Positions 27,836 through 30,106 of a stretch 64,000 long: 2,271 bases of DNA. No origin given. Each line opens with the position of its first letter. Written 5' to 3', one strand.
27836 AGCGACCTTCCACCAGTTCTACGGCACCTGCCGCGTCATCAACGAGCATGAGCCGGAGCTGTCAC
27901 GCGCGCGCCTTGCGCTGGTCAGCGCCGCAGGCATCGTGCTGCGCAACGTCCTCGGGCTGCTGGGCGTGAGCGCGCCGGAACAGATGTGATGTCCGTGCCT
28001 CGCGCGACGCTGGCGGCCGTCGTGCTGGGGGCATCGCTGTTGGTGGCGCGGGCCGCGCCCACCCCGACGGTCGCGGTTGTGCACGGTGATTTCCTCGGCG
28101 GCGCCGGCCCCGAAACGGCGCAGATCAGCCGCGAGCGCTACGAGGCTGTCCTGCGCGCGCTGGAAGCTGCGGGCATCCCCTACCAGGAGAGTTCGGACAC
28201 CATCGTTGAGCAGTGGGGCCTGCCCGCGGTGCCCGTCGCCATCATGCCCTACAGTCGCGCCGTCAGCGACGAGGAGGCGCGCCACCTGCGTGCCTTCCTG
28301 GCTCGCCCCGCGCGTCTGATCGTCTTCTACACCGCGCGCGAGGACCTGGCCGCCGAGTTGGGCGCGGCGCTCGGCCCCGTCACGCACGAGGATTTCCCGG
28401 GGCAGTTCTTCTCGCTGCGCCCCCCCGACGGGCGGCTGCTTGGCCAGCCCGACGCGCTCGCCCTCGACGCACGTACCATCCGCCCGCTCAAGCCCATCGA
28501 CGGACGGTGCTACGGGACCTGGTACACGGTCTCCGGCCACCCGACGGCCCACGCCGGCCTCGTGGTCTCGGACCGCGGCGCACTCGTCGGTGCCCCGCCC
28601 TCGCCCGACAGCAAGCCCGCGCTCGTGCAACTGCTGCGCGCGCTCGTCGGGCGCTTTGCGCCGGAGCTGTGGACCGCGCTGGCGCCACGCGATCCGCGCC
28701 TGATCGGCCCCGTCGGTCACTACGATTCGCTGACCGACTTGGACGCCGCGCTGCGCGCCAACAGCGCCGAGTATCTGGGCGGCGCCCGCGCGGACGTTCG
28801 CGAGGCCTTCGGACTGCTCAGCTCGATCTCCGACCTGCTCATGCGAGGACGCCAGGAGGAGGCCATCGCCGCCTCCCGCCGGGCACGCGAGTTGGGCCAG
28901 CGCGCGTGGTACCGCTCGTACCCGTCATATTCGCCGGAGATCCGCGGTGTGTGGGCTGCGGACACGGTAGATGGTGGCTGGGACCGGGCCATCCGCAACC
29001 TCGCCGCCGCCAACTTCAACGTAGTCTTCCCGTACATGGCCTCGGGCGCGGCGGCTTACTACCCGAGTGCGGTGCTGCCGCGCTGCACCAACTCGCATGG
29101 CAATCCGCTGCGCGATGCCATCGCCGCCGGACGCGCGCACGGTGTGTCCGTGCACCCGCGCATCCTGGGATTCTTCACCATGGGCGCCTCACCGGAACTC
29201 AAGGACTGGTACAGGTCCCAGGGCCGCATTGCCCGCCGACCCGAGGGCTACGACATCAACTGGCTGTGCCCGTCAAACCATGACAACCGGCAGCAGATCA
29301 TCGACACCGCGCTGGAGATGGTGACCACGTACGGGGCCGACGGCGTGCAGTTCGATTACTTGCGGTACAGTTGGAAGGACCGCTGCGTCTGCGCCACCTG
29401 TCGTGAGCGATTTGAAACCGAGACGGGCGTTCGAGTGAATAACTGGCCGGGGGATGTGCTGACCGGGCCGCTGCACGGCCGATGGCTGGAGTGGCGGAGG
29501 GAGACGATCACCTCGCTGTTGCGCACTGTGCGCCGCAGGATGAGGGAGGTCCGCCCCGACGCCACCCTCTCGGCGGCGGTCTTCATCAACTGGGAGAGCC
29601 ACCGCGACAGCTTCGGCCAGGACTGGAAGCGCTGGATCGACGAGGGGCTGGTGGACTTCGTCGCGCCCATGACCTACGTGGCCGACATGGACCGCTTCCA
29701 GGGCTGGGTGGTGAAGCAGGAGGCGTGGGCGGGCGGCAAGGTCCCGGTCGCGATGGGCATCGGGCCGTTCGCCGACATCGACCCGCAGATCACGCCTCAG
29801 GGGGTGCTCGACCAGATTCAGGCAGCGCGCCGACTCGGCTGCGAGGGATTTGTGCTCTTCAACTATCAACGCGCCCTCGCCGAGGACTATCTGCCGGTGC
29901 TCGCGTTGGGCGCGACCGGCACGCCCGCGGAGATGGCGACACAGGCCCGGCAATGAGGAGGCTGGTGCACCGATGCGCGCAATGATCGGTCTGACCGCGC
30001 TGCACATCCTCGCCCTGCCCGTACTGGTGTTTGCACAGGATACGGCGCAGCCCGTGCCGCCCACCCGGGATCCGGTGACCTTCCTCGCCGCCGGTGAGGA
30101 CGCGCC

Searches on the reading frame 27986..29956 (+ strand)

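Call 55: search_protein_families(library=pfam, proteins=[window:27986-29956:+], max_evalue=0.000001)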
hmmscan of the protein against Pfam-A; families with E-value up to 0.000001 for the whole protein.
window:27986-29956:+ (656 aa): 2 families
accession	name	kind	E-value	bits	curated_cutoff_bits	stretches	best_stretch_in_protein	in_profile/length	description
PF02638.21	GHL10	-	8.6e-25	87.9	27.9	1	318-583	1-280/311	Glycosyl hydrolase-like 10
PF13200.12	DUF4015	-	2.7e-10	40.3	27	1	411-564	101-226/313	Putative glycosyl hydrolase domain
